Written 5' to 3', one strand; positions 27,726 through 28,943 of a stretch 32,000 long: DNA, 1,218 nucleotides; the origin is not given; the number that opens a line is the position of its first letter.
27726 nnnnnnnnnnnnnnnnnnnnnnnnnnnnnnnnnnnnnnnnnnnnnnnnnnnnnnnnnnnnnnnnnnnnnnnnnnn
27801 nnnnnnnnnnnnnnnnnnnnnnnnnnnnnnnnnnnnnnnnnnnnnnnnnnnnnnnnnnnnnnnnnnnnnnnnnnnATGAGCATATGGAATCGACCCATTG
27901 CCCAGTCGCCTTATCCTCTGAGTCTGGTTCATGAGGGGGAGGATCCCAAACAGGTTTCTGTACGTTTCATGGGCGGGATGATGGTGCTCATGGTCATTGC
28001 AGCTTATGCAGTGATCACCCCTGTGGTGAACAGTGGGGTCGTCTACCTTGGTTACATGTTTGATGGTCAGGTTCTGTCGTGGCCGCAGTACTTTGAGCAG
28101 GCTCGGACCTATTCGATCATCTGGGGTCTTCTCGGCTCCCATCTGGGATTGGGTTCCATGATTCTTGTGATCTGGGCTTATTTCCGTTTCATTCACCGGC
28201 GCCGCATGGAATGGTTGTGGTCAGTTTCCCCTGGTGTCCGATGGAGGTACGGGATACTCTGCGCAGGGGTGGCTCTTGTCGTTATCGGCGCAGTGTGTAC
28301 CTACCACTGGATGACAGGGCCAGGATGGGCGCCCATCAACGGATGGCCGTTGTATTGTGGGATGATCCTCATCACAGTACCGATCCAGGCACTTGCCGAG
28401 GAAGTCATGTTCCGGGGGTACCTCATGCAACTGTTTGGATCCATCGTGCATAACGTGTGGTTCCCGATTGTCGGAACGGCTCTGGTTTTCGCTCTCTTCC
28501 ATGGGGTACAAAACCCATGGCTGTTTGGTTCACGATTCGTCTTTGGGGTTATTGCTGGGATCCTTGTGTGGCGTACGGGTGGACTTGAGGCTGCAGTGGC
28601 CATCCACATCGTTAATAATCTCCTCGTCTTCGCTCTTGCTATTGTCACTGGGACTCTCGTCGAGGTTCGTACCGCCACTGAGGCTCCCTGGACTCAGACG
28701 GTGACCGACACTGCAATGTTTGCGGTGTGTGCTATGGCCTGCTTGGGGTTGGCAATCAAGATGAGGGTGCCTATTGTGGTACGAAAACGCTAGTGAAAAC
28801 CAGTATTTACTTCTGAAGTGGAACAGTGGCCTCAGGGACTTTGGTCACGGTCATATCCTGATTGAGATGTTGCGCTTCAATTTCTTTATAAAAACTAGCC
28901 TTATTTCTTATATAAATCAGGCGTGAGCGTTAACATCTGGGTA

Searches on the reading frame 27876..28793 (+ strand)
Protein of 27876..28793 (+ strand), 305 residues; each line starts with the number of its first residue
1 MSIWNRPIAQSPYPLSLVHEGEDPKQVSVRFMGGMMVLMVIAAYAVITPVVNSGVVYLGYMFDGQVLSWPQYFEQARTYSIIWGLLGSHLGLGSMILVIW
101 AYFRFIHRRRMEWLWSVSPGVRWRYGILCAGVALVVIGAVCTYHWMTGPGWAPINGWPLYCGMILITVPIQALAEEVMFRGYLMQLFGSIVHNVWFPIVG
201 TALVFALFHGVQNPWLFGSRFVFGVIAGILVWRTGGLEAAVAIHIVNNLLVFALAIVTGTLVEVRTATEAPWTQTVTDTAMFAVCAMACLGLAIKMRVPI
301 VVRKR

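Call 58: find_encoding_contigs(protein=window:27876-28793:+, flank=10000, max_places=3)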
Protein window:27876-28793:+ (305 aa): 1 contig read that carries it; 1 place shown.
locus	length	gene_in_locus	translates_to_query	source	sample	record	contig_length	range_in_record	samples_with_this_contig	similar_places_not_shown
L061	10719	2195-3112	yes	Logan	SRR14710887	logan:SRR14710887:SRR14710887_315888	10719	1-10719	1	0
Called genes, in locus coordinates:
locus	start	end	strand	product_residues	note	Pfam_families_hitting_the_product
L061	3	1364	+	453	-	?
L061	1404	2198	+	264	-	PF10370:Rv2993c-like_N, PF01557:FAA_hydrolase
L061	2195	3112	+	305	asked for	PF02517:Rce1-like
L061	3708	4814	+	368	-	PF21948:LplA-B_cat, PF03099:BPL_LplA_LipB (weak)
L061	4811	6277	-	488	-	PF00270:DEAD, PF00271:Helicase_C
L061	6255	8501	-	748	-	PF00403:HMA, PF00122:E1-E2_ATPase, PF00702:Hydrolase, PF08282:Hydrolase_3 (faint)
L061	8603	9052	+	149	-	PF02142:MGS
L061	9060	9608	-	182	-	PF13302:Acetyltransf_3 (weak), PF00583:Acetyltransf_1, PF13673:Acetyltransf_10, PF13508:Acetyltransf_7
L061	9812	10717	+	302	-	?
